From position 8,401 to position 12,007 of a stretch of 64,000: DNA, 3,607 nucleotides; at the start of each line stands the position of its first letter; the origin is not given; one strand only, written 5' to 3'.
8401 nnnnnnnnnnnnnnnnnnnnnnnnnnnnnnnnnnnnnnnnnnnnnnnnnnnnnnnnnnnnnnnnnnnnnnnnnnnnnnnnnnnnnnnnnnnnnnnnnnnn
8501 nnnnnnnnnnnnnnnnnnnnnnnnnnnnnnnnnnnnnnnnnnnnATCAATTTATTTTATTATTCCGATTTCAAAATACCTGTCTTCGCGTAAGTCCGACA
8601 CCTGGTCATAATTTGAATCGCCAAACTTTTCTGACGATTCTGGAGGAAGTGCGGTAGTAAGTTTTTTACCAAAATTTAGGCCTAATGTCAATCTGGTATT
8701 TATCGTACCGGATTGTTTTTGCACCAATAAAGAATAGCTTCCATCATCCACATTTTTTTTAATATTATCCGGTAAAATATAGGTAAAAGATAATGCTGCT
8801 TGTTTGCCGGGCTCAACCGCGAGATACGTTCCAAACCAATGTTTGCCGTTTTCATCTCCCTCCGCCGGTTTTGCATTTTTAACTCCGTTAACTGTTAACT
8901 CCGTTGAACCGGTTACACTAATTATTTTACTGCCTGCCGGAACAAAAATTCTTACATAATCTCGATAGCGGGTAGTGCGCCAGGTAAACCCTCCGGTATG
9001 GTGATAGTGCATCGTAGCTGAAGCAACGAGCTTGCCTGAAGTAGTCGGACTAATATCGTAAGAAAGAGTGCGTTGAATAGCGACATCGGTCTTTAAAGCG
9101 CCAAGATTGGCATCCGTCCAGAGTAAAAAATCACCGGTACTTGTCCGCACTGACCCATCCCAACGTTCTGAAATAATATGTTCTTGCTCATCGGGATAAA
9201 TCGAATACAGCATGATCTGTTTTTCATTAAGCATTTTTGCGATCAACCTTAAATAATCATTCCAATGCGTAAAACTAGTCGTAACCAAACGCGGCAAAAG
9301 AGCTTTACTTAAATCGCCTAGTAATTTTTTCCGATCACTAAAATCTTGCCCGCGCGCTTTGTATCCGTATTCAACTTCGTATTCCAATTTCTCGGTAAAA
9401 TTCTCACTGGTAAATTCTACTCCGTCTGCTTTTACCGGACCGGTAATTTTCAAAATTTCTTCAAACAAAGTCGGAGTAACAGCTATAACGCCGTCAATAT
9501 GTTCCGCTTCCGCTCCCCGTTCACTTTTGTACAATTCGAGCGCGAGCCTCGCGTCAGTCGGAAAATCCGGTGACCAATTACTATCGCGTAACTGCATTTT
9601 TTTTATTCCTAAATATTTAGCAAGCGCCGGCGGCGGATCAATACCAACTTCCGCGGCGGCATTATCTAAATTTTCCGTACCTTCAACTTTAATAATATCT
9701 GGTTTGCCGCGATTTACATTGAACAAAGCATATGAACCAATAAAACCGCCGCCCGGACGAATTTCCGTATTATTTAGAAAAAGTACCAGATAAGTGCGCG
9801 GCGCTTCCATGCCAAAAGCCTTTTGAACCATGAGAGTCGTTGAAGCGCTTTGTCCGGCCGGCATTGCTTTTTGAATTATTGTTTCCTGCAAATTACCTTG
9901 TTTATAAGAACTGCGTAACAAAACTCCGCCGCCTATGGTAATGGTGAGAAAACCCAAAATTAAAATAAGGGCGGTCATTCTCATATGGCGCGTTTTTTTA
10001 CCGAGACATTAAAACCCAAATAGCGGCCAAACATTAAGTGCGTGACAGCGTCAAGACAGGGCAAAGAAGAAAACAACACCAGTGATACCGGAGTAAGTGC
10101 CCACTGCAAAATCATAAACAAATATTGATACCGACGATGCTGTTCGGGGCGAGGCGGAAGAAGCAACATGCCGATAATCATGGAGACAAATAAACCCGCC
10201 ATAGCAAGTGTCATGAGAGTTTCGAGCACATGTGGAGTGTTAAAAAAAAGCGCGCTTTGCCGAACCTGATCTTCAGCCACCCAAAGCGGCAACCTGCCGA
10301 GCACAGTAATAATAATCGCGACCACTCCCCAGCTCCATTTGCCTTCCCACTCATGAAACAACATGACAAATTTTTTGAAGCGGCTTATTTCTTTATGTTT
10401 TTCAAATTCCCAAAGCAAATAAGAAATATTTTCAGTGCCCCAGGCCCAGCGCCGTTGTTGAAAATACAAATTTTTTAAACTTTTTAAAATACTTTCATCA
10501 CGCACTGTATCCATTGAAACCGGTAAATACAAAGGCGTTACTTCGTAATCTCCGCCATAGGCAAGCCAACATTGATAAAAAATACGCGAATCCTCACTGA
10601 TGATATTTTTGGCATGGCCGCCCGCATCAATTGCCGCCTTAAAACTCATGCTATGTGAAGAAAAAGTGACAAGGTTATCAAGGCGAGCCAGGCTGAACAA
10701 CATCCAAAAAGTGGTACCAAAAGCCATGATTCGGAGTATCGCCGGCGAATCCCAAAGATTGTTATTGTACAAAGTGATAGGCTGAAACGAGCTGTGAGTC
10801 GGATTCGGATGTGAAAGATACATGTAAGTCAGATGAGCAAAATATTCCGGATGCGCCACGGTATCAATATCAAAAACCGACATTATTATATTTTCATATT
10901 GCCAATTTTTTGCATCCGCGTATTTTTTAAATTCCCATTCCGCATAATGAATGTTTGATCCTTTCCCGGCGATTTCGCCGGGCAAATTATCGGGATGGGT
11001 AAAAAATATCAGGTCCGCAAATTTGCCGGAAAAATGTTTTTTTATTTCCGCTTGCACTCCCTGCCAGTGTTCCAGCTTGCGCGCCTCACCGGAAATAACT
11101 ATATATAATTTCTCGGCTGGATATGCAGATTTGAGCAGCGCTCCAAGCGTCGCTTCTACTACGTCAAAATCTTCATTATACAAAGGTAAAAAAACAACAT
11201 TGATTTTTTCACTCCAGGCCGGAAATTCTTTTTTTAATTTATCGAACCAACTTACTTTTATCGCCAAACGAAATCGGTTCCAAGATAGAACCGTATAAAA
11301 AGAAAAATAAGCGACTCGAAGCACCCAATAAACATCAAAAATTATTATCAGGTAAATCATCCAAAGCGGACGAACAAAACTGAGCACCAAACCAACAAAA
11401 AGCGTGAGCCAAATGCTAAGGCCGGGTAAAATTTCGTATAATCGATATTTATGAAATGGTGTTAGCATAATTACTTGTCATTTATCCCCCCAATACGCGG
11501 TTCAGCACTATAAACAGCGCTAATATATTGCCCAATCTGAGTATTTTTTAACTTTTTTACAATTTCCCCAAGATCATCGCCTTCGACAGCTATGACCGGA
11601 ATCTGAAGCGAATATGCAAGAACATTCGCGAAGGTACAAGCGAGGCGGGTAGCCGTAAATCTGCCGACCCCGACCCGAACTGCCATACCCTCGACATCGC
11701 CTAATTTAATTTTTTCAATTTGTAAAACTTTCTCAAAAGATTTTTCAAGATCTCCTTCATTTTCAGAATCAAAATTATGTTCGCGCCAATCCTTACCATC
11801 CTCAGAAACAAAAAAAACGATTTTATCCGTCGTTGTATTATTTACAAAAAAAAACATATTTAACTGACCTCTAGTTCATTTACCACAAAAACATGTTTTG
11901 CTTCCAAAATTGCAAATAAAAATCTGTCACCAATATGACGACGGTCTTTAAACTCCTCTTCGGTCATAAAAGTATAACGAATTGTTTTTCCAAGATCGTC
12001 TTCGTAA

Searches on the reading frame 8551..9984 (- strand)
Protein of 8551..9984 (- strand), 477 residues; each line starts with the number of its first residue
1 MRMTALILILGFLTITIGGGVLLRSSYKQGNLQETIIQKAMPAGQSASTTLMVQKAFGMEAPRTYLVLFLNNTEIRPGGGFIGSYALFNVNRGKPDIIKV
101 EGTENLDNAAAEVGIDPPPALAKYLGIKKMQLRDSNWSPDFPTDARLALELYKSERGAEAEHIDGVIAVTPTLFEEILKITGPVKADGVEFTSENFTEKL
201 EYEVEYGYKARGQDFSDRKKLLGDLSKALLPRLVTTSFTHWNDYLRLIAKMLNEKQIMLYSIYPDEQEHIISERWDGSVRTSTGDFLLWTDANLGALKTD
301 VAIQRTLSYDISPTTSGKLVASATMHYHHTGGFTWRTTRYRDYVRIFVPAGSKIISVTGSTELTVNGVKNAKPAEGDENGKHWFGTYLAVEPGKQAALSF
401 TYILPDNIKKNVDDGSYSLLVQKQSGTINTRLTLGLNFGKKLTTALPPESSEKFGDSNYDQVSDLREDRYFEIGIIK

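Call 62: search_protein_families(library=pfam, proteins=[window:8551-9984:-], max_evalue=0.00001)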
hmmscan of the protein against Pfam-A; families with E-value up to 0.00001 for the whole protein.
window:8551-9984:- (477 aa): 1 family
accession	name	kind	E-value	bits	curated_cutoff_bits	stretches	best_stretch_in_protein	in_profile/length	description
PF13196.11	DUF4012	-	4.8e-33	115.1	28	1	61-203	2-142/144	Protein of unknown function (DUF4012)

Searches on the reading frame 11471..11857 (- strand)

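Call 62: search_protein_families(library=pfam, proteins=[window:11471-11857:-], max_evalue=0.00001)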
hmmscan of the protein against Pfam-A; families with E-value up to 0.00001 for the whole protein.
window:11471-11857:- (128 aa): 1 family
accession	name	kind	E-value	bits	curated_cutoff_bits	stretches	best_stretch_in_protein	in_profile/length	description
PF00814.31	TsaD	-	4.5e-06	27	24.8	1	38-92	34-88/264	tRNA N6-adenosine threonylcarbamoyltransferase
